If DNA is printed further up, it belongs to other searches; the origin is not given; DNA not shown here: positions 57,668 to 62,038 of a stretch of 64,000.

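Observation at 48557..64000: Island-borne BREX-like operon with non-canonical composition and order (unknown / Mrr / two small unknowns / PglX / BrxC-like / PglZ)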

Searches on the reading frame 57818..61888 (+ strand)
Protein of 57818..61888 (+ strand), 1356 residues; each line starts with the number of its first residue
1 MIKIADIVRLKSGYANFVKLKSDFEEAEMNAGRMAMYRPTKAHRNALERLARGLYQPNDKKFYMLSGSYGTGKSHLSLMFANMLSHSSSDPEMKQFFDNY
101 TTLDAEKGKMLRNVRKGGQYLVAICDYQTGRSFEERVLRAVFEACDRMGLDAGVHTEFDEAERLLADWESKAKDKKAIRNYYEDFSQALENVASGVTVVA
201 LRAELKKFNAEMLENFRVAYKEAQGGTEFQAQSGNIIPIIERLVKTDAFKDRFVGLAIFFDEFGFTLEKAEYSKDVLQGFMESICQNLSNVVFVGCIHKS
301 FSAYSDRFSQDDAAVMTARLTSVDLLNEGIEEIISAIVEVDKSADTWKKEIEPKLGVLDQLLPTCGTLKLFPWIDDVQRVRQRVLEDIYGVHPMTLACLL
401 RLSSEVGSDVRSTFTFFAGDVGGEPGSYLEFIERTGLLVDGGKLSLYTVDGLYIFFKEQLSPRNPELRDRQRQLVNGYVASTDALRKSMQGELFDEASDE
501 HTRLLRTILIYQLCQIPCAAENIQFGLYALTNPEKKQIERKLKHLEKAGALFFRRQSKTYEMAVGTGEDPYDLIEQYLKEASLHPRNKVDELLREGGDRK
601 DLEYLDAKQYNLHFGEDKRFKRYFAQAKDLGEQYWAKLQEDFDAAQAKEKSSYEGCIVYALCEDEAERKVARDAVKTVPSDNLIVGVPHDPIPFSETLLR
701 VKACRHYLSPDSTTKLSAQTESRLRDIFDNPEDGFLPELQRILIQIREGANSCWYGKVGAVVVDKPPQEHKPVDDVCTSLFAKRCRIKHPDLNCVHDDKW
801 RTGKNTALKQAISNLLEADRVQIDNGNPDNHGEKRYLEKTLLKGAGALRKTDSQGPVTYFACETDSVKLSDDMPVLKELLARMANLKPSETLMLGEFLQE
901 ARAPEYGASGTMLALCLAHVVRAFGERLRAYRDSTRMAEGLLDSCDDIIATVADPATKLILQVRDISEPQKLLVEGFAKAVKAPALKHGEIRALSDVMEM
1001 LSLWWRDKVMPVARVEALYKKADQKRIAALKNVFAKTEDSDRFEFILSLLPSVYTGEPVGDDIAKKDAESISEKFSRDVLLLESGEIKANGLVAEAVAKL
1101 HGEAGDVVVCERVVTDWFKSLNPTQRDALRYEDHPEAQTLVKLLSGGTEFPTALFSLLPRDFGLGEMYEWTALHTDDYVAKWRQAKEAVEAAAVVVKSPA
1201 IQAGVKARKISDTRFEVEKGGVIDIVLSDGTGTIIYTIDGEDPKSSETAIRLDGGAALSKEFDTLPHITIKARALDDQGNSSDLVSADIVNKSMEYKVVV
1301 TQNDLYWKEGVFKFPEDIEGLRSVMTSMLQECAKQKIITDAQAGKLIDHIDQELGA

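Call 3: search_protein_families(library=padloc, proteins=[window:57818-61888:+], max_evalue=0.01)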
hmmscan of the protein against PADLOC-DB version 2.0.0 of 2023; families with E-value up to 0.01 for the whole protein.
window:57818-61888:+ (1356 aa): 14 families
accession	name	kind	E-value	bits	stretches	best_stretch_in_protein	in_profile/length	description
PDLC02779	SspC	-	9.7e-30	101.1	2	202-787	125-675/1054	SspC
PDLC02781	SspC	-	9.4e-29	97.8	2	231-921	153-800/1104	SspC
PDLC02778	SspC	-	1.5e-26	90.5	2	199-935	111-810/1053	SspC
PDLC02780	SspC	-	9.3e-24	81.5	2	171-690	83-567/1045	SspC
PDLC02775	SspC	-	3e-14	49.8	2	4-147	3-141/1064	SspC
PDLC02477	BrxC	-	1.6e-13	47.2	1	56-462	51-436/1419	BrxC-PglY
PDLC02777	SspC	-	1.2e-12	44.8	2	253-566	168-469/1097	SspC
PDLC02776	SspC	-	1.1e-10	38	1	231-621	99-467/1039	SspC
PDLC02774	SspC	-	9.3e-09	31.6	1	233-705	133-571/1065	SspC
PDLC02472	BrxC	-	1.7e-08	30.8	1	56-461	51-427/1123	BrxC-PglY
PDLC02770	SspC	-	2.2e-08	30.7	2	252-576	161-471/1047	SspC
PDLC02485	BrxC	-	2.6e-08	29.9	1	45-459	42-436/1376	BrxC-PglY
PDLC02480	BrxC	-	1.1e-06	24.3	1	61-459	55-431/1389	BrxC-PglY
PDLC02478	BrxC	-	0.0094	11.6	0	33-86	25-78/1108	BrxC-PglY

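Call 4: search_protein_families(library=pfam, proteins=[window:57818-61888:+], max_evalue=0.01)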
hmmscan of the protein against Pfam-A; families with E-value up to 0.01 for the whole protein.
window:57818-61888:+ (1356 aa): 2 families
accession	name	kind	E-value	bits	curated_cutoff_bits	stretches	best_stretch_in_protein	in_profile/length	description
PF13290.12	CHB_HEX_C_1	-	0.00021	21.6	22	1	1228-1285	17-66/67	Chitobiase/beta-hexosaminidase C-terminal domain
PF13287.12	Fn3_assoc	-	0.00045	20.7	23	1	1230-1287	8-57/59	Fn3 associated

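Call 5: search_protein_families(library=ncbifam, proteins=[window:57818-61888:+], max_evalue=0.01)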
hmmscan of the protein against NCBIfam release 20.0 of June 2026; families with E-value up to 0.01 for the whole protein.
window:57818-61888:+ (1356 aa): 0 families

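Call 15: find_encoding_contigs(protein=window:57818-61888:+, flank=10000, max_places=6)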
Protein window:57818-61888:+ (1356 aa): no gene with exactly this product is on record in the collection.

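Call 16: find_homologous_proteins(query=window:57818-61888:+, max_evalue=0.00001)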
Query window:57818-61888:+ (1356 aa): 338 proteins with E <= 0.00001 among 8000 candidates; the best 120 are listed.
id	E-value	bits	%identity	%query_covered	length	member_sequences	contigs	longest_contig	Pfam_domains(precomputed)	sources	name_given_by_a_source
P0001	0.0e+0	2137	69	99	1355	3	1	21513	-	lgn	-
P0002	0.0e+0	1952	63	100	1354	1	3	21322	-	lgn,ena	-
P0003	0.0e+0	1795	58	100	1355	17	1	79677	-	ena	-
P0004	0.0e+0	1770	58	100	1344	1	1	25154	-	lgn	-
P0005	0.0e+0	1762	58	100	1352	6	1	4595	-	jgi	-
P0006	0.0e+0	1761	58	99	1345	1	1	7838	-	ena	-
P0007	0.0e+0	1761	58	100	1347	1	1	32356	-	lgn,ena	-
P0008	0.0e+0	1761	58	99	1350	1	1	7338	-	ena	-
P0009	0.0e+0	1752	58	99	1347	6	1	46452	-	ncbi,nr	ncbi:hypothetical protein MYX84_00315 [Acidobacteria bacterium AH-259-O06]|nr:hypothetical protein [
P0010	0.0e+0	1752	58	99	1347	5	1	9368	-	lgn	-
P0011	0.0e+0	1751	58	100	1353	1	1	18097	-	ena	-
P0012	0.0e+0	1750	57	100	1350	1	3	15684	-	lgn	-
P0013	0.0e+0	1748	57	100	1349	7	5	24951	-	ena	-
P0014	0.0e+0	1747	57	100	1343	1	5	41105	-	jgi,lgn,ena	jgi:hypothetical protein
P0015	0.0e+0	1747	58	100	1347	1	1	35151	-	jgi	jgi:hypothetical protein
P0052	0.0e+0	1704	57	100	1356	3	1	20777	-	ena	-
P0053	0.0e+0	1703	56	99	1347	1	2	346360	-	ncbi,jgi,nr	ncbi:MAG: hypothetical protein E3J72_12085 [Planctomycetota bacterium]|nr:MAG: hypothetical protein 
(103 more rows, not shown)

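Call 17: find_encoding_contigs(protein=P0001, flank=10000, max_places=2)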
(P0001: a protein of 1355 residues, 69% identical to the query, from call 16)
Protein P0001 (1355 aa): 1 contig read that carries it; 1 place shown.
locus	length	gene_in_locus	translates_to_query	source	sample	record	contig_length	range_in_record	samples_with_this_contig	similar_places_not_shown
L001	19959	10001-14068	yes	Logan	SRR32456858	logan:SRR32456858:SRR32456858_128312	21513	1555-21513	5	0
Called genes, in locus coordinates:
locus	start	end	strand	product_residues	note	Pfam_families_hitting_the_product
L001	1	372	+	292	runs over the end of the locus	PF13182:DUF4007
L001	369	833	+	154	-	-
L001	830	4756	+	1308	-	PF02384:N6_Mtase (faint), PF20473:MmeI_Mtase, PF07669:Eco57I (weak)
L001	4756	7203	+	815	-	PF25199:nSTAND_NTPase5 (faint), PF13191:AAA_16 (weak), PF13401:AAA_22 (weak)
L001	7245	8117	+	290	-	-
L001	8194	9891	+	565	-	PF04326:SLFN_AlbA_2, PF13749:HATPase_c_4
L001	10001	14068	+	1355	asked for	-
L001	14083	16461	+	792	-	-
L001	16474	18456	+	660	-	PF20442:BrxL_N, PF13337:BrxL_ATPase, PF16565:MIT_C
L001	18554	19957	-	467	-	?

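Call 18: find_encoding_contigs(protein=P0003, flank=10000, max_places=2)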
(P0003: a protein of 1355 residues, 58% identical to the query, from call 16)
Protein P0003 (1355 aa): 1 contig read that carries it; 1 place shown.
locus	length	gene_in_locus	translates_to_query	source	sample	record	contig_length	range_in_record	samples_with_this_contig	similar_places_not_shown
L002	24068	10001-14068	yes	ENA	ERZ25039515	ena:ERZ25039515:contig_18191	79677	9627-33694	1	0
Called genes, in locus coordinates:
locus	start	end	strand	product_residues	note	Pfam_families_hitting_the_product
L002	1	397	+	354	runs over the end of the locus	-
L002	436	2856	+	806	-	-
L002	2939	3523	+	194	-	-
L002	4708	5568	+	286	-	PF13182:DUF4007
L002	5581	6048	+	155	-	-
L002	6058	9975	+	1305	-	PF20473:MmeI_Mtase (faint), PF07669:Eco57I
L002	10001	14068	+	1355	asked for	-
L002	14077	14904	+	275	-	-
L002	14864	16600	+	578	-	PF08665:PglZ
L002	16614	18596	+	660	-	PF20442:BrxL_N, PF13337:BrxL_ATPase, PF16565:MIT_C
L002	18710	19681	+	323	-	-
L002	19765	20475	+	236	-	-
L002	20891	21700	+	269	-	-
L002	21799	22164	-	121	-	PF13560:HTH_31, PF01381:HTH_3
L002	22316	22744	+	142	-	-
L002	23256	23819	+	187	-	-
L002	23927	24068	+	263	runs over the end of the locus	-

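Call 19: find_encoding_contigs(protein=P0053, flank=10000, max_places=2)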
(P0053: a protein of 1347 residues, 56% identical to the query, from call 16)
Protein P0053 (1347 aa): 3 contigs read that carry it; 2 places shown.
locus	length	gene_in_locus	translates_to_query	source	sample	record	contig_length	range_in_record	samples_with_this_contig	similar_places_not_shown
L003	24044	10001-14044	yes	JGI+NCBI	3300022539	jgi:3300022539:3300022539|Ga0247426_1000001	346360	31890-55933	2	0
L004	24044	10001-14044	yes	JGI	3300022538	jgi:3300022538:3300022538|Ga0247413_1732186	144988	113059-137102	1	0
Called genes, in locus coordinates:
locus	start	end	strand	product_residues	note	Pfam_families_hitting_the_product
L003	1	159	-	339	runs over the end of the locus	-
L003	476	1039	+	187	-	-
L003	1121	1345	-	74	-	-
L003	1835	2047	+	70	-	PF13518:HTH_28 (weak), PF13551:HTH_29 (weak), PF12728:HTH_17, PF13309:HTH_22 (faint), PF13384:HTH_23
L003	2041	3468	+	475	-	PF20582:UPF0758_N (weak), PF13182:DUF4007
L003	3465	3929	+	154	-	-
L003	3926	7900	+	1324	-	PF02384:N6_Mtase (faint), PF20473:MmeI_Mtase, PF07669:Eco57I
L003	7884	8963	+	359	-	PF03235:GmrSD_N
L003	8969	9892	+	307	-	-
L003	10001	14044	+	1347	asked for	-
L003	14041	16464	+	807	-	PF08665:PglZ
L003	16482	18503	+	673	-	PF20442:BrxL_N, PF13337:BrxL_ATPase, PF16565:MIT_C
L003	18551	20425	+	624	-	PF02463:SMC_N (faint), PF13476:AAA_23, PF13304:AAA_21 (faint)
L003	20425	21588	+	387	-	PF02518:HATPase_c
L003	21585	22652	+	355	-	PF00072:Response_reg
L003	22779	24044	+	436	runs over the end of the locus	PF05402:PqqD (weak), PF13353:Fer4_12 (weak), PF04055:Radical_SAM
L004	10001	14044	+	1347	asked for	-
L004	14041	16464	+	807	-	PF08665:PglZ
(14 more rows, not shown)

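Call 23: find_related_loci(query=window:57818-61888:+, collection=genome_contigs, flank=10000)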
Query window:57818-61888:+ (1356 aa) in genome_contigs; peptide patterns used: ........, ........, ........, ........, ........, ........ (x = any residue, [..] = any of these).
23 stretches matched a pattern, but none encodes a relative of the query by tblastn (E <= 1e-3).

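Call 26: find_related_loci(query=A1, collection=genome_contigs, flank=10000)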
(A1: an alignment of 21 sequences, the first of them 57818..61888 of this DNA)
Query A1 (1356 aa) in genome_contigs; peptide patterns used: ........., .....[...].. (x = any residue, [..] = any of these).
147 stretches matched a pattern; 93 encode a relative of the query (tblastn E <= 1e-3); the best 80 are kept; 80 distinct loci.
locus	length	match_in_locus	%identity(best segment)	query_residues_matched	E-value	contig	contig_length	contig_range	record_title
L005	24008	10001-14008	58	1-1346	0e+0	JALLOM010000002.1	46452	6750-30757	Acidobacteria bacterium AH-259-O06 AH-259-O06_NODE_2, whole genome shotgun sequence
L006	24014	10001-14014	57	1-1346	0e+0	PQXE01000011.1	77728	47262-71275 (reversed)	MAG: Deltaproteobacteria bacterium isolate E20SeepSRB2 NODE_11_length_77728_cov_28.2179, whole genome shotgun sequence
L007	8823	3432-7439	58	1-1346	0e+0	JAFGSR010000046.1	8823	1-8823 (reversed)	MAG: Sedimentisphaerales bacterium isolate Zod_Metabat.916 k87_2733639, whole genome shotgun sequence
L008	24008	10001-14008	58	1-1346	0e+0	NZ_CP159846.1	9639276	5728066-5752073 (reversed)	Desulfosarcina variabilis str. Montpellier chromosome, complete genome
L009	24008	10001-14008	56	1-1346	0e+0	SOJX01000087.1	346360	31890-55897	MAG: Planctomycetota bacterium isolate E44_bin39 NODE_1_length_346360_cov_8.551707, whole genome shotgun sequence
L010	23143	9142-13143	56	1-1346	0e+0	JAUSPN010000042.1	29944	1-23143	MAG: Candidatus Desulfaltia sp. isolate E21_metabat.bin.72 E21_k141_250472, whole genome shotgun sequence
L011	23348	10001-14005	56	1-1346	0e+0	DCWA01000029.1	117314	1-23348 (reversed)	MAG TPA_asm: Desulfobacteraceae bacterium UBA2174 UBA2174_contig_345, whole genome shotgun sequence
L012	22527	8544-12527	56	1-1338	0e+0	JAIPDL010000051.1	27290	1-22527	MAG: Desulfotignum sp. isolate Tobar13.5m-G22 Tobar13-5m-C1945, whole genome shotgun sequence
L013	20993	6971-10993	55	1-1351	0e+0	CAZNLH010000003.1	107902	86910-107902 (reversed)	MAG TPA_asm: uncultured Gemmatimonadota bacterium isolate binchicken_co172_241 genome assembly, contig: NODE_60_length_1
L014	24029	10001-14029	54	1-1354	0e+0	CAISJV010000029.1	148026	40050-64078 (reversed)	MAG: uncultured delta proteobacterium isolate AlinenLipids_bin-9048 genome assembly, contig: bin-9048:29/95, whole genom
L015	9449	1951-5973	54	1-1354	0e+0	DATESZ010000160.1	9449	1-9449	MAG TPA_asm: Syntrophales bacterium isolate SMAG_U8302 k141_2168150, whole genome shotgun sequence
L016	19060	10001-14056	54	1-1351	0e+0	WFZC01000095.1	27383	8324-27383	MAG: Desulfobulbaceae bacterium isolate S143_11 k151_215661, whole genome shotgun sequence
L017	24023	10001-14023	54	1-1354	0e+0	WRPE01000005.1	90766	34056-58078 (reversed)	MAG: Syntrophaceae bacterium isolate X3_MaxBin.011 scaffold_163, whole genome shotgun sequence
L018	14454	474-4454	53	1-1339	0e+0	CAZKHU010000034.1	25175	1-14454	MAG TPA_asm: uncultured Syntrophus sp. isolate binchicken_co220_86 genome assembly, contig: NODE_1163_length_25175_cov_9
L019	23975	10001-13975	53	1-1339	0e+0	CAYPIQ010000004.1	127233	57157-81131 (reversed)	MAG TPA_asm: uncultured Spirochaetales bacterium isolate binchicken_co379_68 genome assembly, contig: NODE_100_length_12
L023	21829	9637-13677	52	1-1352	0e+0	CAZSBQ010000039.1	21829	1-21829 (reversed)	MAG TPA_asm: uncultured Victivallales bacterium isolate SRP332253_co1_127 genome assembly, contig: NODE_3759_length_2182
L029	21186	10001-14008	55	1-1350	0e+0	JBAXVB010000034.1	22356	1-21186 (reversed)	MAG: Deltaproteobacteria bacterium isolate ELA676 MAG676_34, whole genome shotgun sequence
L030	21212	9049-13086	50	1-1352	0e+0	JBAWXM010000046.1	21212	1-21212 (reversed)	MAG: Lentisphaerota bacterium isolate ELA063 MAG063_46, whole genome shotgun sequence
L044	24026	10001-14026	55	1-1352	0e+0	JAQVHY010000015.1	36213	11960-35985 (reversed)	MAG: Desulfobacca sp. isolate STE_27 NODE_2172_length_36213_cov_4.297151_Sandtown_E, whole genome shotgun sequence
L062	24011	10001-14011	28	1-1322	2e-142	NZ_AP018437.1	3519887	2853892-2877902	Pelolinea submarina strain MO-CFX1 chromosome, complete genome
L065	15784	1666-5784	26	1-1356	2e-119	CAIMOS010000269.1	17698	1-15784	MAG: uncultured Ignavibacteriales bacterium isolate LaPlata-7m-b_bin-312 genome assembly, contig: bin-312:269/390, whole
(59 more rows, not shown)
